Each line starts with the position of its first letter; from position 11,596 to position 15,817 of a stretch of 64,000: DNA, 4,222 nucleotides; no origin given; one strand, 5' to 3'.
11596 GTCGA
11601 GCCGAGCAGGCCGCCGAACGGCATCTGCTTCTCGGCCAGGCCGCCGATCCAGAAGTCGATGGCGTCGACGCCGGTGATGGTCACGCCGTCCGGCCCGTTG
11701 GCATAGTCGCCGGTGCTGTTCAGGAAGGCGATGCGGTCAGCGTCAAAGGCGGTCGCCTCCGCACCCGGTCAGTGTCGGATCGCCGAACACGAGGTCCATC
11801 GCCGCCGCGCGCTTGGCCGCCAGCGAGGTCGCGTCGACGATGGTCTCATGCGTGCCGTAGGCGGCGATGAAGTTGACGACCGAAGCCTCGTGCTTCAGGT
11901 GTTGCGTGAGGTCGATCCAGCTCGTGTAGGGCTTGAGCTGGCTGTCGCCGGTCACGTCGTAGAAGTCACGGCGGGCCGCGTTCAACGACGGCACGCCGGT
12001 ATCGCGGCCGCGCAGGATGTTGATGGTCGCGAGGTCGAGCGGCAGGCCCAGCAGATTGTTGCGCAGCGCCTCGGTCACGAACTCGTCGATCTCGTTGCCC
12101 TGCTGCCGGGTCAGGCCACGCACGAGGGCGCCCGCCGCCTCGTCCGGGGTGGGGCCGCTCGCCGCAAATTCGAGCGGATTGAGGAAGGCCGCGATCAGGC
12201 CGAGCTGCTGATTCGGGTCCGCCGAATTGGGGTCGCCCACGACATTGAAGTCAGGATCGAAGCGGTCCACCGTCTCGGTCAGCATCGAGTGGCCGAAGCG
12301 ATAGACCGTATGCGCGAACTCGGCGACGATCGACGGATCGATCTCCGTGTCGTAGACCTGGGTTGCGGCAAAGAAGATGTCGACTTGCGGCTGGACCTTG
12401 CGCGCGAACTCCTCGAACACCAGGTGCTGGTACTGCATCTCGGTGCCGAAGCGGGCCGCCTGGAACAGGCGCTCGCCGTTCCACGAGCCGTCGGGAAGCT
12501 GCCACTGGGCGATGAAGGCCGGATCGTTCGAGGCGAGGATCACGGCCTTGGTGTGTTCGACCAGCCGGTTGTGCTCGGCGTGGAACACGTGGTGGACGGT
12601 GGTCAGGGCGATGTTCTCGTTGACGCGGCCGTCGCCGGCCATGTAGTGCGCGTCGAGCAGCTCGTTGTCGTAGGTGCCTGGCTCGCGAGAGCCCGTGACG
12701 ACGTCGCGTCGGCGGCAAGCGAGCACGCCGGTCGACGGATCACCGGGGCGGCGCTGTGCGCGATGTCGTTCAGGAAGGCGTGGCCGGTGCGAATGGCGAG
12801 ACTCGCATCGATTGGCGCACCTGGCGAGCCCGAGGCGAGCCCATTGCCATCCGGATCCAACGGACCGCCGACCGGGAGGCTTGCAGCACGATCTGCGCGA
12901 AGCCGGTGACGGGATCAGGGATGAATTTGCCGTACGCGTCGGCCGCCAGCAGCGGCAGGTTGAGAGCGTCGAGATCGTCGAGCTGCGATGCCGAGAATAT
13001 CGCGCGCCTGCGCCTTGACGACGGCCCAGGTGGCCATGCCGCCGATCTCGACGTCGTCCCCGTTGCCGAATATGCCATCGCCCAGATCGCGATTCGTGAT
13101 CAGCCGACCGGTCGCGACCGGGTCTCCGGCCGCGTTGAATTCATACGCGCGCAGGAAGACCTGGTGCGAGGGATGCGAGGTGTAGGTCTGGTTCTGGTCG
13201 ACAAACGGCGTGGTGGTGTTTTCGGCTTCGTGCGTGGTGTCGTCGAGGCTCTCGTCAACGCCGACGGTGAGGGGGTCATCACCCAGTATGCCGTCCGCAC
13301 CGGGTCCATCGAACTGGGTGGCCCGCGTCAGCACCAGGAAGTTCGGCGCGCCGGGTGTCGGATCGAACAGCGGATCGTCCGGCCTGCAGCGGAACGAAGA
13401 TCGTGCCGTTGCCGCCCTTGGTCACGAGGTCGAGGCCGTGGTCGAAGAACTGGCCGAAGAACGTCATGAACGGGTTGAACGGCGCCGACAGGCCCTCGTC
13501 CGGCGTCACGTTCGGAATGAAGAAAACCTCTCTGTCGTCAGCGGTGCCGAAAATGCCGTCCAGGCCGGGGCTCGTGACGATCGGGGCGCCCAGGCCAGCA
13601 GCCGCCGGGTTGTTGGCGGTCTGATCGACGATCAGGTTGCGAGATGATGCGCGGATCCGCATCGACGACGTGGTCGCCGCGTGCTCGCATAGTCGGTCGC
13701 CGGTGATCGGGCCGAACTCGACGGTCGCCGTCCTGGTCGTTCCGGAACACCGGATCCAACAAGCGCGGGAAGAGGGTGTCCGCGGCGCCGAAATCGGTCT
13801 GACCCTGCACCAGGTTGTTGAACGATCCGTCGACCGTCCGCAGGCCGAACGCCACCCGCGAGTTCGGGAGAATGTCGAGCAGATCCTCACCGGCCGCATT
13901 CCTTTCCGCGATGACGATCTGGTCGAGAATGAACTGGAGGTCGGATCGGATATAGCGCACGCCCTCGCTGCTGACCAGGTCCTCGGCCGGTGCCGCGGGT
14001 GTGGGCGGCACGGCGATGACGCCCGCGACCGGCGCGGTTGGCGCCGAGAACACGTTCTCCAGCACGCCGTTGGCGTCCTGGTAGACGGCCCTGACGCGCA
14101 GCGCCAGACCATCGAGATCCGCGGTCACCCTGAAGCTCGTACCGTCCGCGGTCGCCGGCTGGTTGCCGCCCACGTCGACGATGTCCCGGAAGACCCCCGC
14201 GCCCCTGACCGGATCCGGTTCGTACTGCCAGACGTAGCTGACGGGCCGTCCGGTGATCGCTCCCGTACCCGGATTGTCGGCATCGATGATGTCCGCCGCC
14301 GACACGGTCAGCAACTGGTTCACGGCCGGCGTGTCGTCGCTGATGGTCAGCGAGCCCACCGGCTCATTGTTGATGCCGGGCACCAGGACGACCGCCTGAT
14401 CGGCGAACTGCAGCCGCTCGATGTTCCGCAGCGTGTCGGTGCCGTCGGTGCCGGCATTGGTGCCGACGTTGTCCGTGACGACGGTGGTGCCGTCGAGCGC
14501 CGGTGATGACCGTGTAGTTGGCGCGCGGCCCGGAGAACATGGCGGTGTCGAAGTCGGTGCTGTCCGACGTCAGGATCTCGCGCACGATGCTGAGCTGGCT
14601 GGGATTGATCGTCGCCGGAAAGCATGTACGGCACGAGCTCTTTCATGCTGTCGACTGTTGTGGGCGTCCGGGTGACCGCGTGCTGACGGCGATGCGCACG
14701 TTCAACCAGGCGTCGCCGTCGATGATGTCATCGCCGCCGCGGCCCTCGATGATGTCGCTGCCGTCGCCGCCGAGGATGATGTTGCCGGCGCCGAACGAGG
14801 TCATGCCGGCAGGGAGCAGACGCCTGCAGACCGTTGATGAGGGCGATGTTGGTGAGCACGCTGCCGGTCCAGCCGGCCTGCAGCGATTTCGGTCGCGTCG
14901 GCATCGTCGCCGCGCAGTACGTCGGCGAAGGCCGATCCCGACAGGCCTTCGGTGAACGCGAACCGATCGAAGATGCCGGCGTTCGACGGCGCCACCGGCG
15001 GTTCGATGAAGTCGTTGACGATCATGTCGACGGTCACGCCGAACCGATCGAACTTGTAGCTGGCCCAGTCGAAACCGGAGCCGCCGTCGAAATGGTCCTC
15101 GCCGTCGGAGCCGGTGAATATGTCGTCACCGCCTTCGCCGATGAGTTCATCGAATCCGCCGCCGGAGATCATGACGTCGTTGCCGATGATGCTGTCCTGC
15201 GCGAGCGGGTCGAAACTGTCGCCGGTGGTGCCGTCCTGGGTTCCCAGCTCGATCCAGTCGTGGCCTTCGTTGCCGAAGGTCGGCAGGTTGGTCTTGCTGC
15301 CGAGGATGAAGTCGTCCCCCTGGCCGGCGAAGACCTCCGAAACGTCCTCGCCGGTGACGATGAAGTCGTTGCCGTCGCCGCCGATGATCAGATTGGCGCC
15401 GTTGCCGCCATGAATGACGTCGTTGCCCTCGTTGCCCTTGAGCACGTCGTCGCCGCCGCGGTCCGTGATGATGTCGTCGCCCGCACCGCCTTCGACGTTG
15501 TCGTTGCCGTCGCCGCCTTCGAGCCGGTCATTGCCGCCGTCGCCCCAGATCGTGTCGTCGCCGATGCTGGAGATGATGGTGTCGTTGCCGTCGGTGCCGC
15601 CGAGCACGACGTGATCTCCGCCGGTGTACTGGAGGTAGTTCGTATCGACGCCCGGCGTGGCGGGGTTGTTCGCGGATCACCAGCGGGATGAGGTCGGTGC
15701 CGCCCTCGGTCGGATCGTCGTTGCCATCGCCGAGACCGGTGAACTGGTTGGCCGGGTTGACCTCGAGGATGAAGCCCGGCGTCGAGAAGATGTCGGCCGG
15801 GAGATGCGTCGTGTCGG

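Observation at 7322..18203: ~10.9 kb MopA-like gene: two animal-haem-peroxidase domains fused to three RTX blocks and a T1SS C-terminal signal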

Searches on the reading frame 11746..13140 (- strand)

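Call 5: search_protein_families(library=pfam, proteins=[window:11746-13140:-], max_evalue=0.01)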
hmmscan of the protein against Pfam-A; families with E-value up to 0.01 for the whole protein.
window:11746-13140:- (465 aa): 1 family
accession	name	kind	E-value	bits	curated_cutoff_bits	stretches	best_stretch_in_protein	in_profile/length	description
PF03098.20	An_peroxidase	-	3.6e-42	145.1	25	1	164-434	208-449/530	Animal haem peroxidase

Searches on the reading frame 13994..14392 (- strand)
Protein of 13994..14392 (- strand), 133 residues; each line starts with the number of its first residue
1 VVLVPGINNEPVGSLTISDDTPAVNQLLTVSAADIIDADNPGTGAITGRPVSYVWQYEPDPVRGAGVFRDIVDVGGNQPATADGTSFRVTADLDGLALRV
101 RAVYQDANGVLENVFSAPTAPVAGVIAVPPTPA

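Call 66: predict_structure(alignment_id=A2)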
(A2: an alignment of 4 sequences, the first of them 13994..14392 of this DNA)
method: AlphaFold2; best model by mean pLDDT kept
length: 133 residues; sequences in the alignment: 4
mean_pLDDT: 54.8   pTM: 0.51
mean pLDDT of the five models: 54.8, 53.5, 50.9, 48.5, 46.5
residues with pLDDT >= 90: 0; 70-90: 28; 50-70: 52; < 50: 53
segments of 3 or more residues with pLDDT < 50: 1-37, 84-86, 123-133
pLDDT, mean of each block of 10 residues (from residue 1): 26 34 38 46 54 75 72 70 55 69 69 61 46 40
secondary structure, 60 per line:
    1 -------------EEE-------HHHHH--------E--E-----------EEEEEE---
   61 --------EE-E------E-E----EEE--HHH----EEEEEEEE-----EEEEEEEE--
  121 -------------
elements in order: E14-16 H24-28 E52-57 E86-88 E98-105 E111-118

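Call 67: search_protein_families(library=pfam, proteins=[window:13994-14392:-], max_evalue=5)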
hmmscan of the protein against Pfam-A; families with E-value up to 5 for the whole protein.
window:13994-14392:- (133 aa): 0 families

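Call 70: search_solved_structures(query=A3, max_evalue=1, show_alignments=2)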
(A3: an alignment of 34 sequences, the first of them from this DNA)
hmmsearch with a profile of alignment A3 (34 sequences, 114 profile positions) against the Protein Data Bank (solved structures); distinct sequences matched with E-value up to 1: 2.
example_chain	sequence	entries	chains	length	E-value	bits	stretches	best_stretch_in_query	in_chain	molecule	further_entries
9e99_J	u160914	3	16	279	0.0013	22.2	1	39-100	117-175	32 kDa protein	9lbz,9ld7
8r28_A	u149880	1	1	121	0.44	14.1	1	50-111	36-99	Cystatin domain-containing protein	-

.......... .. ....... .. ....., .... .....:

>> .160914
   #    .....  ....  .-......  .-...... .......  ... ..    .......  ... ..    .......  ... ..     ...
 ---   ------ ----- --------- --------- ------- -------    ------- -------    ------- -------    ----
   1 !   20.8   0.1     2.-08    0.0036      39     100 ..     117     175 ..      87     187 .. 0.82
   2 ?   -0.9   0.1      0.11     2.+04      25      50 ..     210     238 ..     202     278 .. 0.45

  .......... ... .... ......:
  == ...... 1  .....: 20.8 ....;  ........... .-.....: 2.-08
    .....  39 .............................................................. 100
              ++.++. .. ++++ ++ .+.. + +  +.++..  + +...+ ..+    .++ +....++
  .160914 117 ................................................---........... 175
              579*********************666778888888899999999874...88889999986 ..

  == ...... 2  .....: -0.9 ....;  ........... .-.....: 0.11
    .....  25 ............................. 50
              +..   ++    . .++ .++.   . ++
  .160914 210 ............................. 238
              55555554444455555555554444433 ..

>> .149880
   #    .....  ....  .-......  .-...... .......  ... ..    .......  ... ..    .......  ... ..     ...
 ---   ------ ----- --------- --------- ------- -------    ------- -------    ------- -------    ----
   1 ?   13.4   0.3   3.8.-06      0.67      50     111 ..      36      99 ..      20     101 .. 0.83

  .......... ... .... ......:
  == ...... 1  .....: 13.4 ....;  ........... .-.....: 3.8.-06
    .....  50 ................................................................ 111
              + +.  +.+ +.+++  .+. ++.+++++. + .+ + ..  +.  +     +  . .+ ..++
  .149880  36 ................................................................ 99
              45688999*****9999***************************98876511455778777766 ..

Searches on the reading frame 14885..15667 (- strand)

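Call 67: search_protein_families(library=pfam, proteins=[window:14885-15667:-], max_evalue=5)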
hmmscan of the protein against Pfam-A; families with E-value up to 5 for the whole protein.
window:14885-15667:- (261 aa): 1 family
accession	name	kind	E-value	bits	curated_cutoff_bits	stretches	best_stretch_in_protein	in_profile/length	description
PF00353.25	HemolysinCabind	-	2.5e-35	120.4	23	8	71-103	4-36/36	RTX calcium-binding nonapeptide repeat (4 copies)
